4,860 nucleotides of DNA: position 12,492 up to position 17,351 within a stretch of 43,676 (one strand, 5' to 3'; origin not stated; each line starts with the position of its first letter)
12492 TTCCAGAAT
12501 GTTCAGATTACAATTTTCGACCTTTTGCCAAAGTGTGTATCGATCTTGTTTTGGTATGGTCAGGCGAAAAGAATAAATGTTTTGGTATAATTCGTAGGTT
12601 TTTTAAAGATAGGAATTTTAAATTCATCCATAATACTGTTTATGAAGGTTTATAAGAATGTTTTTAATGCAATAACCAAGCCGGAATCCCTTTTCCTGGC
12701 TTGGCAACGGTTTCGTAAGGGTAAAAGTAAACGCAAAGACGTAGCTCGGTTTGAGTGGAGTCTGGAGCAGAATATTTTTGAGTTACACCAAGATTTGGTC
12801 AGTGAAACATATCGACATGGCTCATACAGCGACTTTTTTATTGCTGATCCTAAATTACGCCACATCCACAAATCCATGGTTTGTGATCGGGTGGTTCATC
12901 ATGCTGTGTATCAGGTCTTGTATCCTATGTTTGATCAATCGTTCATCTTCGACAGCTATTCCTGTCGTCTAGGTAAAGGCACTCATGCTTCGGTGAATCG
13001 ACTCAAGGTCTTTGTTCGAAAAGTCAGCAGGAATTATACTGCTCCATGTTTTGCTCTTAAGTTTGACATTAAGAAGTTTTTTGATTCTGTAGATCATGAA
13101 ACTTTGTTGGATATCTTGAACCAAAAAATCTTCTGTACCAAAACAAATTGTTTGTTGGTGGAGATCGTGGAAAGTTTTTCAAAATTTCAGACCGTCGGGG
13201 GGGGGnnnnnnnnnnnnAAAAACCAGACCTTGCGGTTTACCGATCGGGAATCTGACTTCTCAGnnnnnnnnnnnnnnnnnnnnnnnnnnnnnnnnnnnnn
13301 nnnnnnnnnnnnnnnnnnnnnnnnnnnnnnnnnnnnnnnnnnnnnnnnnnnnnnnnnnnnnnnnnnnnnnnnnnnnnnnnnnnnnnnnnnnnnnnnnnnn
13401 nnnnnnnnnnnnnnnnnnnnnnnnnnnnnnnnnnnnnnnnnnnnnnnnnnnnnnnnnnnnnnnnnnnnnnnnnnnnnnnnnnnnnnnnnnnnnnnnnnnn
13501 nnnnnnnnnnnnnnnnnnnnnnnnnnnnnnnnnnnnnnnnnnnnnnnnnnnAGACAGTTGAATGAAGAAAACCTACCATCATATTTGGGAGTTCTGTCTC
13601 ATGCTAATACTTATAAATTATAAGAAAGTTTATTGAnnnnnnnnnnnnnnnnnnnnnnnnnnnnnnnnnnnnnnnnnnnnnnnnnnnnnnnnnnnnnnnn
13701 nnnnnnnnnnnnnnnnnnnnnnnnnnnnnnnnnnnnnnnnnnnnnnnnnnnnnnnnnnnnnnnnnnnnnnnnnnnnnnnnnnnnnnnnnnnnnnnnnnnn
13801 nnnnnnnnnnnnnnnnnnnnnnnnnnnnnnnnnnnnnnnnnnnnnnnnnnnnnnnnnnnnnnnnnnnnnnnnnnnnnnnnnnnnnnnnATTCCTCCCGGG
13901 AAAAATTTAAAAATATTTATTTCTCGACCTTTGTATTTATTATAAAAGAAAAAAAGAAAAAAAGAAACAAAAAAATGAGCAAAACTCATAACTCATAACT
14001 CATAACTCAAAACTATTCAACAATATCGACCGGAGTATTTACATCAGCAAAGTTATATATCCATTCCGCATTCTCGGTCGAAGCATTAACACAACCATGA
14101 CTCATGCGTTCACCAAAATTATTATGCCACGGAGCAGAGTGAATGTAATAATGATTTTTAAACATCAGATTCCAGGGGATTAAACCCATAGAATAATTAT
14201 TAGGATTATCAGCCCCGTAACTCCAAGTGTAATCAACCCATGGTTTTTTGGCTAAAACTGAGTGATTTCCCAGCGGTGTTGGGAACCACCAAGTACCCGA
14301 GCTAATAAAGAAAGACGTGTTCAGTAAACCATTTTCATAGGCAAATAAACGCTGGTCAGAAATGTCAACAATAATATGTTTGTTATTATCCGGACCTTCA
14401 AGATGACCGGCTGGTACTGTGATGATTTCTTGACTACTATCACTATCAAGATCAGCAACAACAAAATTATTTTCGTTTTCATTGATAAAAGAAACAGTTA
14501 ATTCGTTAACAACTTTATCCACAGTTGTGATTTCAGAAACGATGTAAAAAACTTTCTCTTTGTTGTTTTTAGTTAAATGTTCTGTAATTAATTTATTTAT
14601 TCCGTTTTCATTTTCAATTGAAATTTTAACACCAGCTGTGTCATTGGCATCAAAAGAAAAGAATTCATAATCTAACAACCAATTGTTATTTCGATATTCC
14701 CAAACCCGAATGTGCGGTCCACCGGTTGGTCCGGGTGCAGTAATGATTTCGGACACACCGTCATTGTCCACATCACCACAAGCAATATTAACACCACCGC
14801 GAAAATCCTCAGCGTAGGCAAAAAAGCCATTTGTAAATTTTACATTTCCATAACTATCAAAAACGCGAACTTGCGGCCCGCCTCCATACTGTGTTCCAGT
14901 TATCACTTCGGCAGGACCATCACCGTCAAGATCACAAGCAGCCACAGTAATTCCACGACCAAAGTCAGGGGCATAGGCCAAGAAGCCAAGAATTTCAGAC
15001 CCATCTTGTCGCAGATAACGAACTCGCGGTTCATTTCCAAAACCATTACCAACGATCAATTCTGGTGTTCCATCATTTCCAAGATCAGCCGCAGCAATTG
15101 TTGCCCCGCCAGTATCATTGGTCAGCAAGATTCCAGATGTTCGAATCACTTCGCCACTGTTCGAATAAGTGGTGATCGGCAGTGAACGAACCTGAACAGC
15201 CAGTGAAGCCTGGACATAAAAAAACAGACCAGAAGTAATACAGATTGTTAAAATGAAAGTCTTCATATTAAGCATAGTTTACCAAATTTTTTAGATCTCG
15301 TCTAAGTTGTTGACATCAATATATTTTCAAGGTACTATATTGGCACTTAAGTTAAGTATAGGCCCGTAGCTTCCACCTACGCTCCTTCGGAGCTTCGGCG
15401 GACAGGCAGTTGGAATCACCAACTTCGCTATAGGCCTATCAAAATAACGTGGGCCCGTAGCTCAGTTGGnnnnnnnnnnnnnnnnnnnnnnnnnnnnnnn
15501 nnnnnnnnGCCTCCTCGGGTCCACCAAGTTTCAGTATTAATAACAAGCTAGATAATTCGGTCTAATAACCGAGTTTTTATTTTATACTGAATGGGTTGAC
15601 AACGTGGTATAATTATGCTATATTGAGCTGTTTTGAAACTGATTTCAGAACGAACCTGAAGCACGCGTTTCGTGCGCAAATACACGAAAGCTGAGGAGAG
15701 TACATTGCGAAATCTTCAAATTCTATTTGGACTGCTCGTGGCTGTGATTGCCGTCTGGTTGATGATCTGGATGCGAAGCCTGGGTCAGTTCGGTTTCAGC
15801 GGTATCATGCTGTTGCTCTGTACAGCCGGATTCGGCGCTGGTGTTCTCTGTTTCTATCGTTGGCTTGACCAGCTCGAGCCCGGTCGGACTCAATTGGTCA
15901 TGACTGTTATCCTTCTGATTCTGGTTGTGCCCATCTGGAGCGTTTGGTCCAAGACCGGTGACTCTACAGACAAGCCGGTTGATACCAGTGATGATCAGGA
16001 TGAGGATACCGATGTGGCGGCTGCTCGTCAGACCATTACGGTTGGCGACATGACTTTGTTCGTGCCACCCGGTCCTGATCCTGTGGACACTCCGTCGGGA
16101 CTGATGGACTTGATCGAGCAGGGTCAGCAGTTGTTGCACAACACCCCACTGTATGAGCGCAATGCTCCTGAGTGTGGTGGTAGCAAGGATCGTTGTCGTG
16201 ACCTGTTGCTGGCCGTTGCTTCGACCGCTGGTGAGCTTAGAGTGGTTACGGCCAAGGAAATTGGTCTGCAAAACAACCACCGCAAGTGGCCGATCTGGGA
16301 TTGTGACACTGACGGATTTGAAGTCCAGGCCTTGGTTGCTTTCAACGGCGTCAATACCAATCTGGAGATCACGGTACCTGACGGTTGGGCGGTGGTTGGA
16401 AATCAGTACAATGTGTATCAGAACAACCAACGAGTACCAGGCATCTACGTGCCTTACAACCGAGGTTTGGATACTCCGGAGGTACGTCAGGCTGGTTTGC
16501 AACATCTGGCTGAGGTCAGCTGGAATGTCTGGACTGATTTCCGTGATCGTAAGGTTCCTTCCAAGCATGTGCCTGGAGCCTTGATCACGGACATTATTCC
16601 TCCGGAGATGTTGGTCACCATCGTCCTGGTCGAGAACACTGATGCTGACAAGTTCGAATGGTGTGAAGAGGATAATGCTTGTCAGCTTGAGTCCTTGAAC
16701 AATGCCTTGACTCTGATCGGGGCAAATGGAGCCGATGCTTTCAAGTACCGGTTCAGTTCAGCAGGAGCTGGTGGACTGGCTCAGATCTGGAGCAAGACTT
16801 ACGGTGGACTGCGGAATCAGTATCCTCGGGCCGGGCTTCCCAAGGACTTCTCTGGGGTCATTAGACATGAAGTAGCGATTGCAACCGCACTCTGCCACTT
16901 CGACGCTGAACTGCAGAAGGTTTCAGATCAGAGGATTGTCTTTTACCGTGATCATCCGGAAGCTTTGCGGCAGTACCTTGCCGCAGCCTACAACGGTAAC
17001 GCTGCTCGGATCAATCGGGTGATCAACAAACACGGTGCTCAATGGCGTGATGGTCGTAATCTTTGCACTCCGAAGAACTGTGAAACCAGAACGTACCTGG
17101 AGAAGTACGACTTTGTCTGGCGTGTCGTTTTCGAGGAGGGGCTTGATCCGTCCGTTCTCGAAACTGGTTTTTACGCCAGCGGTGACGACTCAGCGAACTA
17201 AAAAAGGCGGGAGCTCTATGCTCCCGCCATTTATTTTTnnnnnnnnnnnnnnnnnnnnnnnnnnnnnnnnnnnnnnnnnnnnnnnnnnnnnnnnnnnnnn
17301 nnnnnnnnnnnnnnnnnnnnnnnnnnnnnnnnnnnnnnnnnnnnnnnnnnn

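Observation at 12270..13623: Decayed diversity-generating retroelement: Avd and RT head to head, each broken at a homopolymer, with no TR/VR found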

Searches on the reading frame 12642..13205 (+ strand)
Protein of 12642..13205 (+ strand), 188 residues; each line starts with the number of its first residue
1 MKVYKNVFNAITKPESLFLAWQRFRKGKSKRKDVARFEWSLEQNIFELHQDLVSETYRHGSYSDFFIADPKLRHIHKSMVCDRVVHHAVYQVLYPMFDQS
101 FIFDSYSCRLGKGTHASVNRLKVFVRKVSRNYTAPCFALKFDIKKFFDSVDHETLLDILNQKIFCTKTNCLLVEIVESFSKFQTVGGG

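Call 51: find_homologous_proteins(query=window:12642-13205:+, max_evalue=1e-40)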
Query seq(188 aa) (188 aa): 820 proteins with E <= 1e-40 among 1003 candidates; the best 120 are listed.
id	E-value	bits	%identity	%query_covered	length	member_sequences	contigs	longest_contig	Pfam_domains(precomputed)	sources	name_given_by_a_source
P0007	8.9e-124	428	100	100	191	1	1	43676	PF00078.33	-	-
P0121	1.8e-86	307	70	100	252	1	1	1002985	PF00078.33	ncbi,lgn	-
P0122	1.9e-73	264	64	97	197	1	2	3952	PF00078.33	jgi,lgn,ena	-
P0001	9.9e-71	255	67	91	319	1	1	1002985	PF00078.33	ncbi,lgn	-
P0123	3.5e-70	253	62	97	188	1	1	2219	PF00078.33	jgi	jgi:retron-type reverse transcriptase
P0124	5.6e-70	253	63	97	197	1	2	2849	PF00078.33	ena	-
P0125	3.0e-68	247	63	97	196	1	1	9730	PF00078.33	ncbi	ncbi:reverse transcriptase domain-containing protein [Patescibacteria group bacterium]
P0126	3.7e-68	247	61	97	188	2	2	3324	PF00078.33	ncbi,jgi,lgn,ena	-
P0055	1.2e-67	245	58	99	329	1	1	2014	PF00078.33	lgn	-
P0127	1.2e-67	245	59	97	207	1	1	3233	PF00078.33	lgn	-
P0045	2.1e-67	244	59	95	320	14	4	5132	PF00078.33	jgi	-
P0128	4.2e-67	243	61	95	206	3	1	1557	PF00078.33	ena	-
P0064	5.6e-67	243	59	95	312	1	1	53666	PF00078.33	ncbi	-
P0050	1.8e-66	241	61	95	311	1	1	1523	PF00078.33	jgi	jgi:RNA-directed DNA polymerase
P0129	2.2e-66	241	64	97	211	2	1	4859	PF00078.33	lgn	-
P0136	5.5e-65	237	59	98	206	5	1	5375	PF00078.33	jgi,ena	-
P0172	4.0e-62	227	59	87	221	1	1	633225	PF00078.33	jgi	jgi:retron-type reverse transcriptase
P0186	4.4e-61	224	54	96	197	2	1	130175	PF00078.33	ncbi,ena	-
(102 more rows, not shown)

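Call 59: find_encoding_contigs(protein=P0172, flank=4000, max_places=1)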
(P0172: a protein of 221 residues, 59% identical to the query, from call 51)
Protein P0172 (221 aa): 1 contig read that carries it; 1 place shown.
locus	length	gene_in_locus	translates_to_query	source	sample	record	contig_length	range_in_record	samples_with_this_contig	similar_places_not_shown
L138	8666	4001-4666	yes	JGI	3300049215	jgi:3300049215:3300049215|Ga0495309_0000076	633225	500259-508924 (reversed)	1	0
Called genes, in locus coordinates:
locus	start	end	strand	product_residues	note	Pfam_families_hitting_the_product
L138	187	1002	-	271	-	-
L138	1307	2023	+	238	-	PF07508:Recombinase, PF13408:Zn_ribbon_recom (weak)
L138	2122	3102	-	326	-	-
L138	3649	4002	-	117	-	PF05635:23S_rRNA_IVP (faint), PF22296:bAvd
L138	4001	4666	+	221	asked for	PF00078:RVT_1 (weak)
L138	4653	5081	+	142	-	PF00078:RVT_1 (weak)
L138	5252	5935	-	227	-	-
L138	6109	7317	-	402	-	PF01078:Mg_chelatase (faint), PF05496:RuvB_N, PF00158:Sigma54_activat (faint), PF13191:AAA_16 (faint), PF00004:AAA, PF07728:AAA_5, PF16193:AAA_assoc_2, PF12002:MgsA_C, +1 more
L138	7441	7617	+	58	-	-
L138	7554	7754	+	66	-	-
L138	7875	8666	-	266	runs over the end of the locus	PF01063:Aminotran_4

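Call 60: find_encoding_contigs(protein=P0186, flank=4000, max_places=1)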
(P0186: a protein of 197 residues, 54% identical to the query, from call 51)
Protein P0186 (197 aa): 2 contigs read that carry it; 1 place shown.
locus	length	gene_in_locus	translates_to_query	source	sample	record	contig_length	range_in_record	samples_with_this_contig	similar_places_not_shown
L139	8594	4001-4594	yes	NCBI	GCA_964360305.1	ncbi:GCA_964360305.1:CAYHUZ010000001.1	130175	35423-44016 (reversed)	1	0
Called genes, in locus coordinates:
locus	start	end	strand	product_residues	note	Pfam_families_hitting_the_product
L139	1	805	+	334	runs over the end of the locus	-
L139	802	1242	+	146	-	PF00588:SpoU_methylase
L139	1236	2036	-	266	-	PF00932:LTD (weak)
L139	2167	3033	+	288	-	-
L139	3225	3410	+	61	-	-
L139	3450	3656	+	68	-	-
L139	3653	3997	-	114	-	PF22296:bAvd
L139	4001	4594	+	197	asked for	PF00078:RVT_1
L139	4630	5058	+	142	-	PF00078:RVT_1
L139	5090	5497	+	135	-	PF07291:MauE (weak), PF07681:DoxX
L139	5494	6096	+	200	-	PF01612:DNA_pol_A_exo1 (faint), PF13482:RNase_H_2, PF10108:DNA_pol_B_exo2 (faint)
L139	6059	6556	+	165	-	PF04308:RNaseH_like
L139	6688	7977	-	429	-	PF02812:ELFV_dehydrog_N, PF00208:ELFV_dehydrog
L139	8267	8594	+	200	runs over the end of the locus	PF02163:Peptidase_M50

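Call 61: find_encoding_contigs(protein=P0121, flank=4000, max_places=1)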
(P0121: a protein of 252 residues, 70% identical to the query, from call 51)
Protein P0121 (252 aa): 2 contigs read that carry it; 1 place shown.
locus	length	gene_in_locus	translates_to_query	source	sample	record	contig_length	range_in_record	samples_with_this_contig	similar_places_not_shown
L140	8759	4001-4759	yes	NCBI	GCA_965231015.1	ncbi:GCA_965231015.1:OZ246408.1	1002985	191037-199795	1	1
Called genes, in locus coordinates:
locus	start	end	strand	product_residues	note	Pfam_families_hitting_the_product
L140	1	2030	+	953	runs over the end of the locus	PF00005:ABC_tran (faint), PF02463:SMC_N (faint), PF03193:RsgA_GTPase (faint), PF13191:AAA_16 (faint), PF13304:AAA_21 (faint), PF13555:AAA_29 (faint), PF17760:UvrA_inter, PF17755:UvrA_DNA-bind, +2 more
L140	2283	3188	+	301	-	-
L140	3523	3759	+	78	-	-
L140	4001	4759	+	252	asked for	PF00078:RVT_1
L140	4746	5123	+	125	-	-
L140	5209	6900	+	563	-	-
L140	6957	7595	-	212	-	PF01245:Ribosomal_L19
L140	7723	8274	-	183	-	PF00625:Guanylate_kin, PF01637:ATPase_2 (weak), PF03266:NTPase_1 (faint), PF13238:AAA_18, PF13401:AAA_22 (weak), PF20720:nSTAND3 (faint)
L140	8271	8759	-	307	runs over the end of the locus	PF01479:S4 (weak), PF00849:PseudoU_synth_2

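Call 62: find_encoding_contigs(protein=P0136, flank=4000, max_places=3)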
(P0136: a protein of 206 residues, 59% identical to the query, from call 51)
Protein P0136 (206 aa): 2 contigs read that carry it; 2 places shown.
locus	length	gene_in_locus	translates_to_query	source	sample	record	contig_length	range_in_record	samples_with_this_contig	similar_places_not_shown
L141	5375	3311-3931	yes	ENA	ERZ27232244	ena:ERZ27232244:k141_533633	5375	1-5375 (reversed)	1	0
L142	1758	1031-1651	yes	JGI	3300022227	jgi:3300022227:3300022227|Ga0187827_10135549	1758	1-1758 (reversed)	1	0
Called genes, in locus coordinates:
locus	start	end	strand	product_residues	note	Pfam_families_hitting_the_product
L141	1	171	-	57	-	?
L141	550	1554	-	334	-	PF00579:tRNA-synt_1b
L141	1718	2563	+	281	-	-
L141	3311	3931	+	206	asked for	PF00078:RVT_1 (weak)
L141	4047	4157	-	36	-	-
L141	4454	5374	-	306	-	?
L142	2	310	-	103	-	?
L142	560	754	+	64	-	-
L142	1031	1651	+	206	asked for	PF00078:RVT_1 (weak)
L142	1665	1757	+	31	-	?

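Call 80: search_protein_representatives(protein=window:12642-13205:+)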
Query: 188 residues. Proteins with E-value up to 0.001 (for the whole library): 7941; up to 1e-10: 3685; up to 1e-30: 211. The best 150 are listed.
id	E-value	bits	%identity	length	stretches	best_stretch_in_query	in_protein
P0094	3.1e-64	232.4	58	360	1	1-182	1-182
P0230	4.1e-61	222.2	52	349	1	1-185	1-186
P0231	3.7e-58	212.6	54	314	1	1-180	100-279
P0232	2.0e-57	210.2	55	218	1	1-181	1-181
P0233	3.5e-57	209.4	57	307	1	15-181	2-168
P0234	3.1e-55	203.1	53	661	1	2-183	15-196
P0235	2.9e-54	199.9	56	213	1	11-181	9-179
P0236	1.1e-53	198.0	53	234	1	5-188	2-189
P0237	2.2e-53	197.0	51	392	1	4-182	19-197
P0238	1.7e-52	194.1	49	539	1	9-180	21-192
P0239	3.2e-52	193.2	53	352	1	6-180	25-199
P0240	2.7e-51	190.2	53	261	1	1-180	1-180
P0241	9.7e-51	188.4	51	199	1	11-181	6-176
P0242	4.3e-50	186.3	53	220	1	14-180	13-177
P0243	5.8e-50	185.9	50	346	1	1-183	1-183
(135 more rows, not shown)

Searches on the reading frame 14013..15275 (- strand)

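Call 73: search_protein_families(library=pfam, proteins=[window:14013-15275:-], max_evalue=0.001)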
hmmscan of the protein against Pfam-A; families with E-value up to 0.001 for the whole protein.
window:14013-15275:- (420 aa): 3 families
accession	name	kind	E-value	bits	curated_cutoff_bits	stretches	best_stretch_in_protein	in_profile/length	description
PF03734.19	YkuD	-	2.1e-25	90.4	23.4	1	299-418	2-146/146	L,D-transpeptidase catalytic domain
PF13517.12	FG-GAP_3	-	4.9e-11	43.5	26.9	1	115-178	1-60/61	FG-GAP-like repeat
PF01839.29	FG-GAP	-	1.6e-10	41.1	22.1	1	57-81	2-26/37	FG-GAP repeat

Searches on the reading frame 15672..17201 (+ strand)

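Call 73: search_protein_families(library=pfam, proteins=[window:15672-17201:+], max_evalue=0.001)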
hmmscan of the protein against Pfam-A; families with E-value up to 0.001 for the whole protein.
window:15672-17201:+ (509 aa): 1 family
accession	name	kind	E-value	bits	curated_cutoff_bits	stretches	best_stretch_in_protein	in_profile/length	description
PF20134.4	DUF6524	-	0.00071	19.8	27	0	7-96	31-117/131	Family of unknown function (DUF6524)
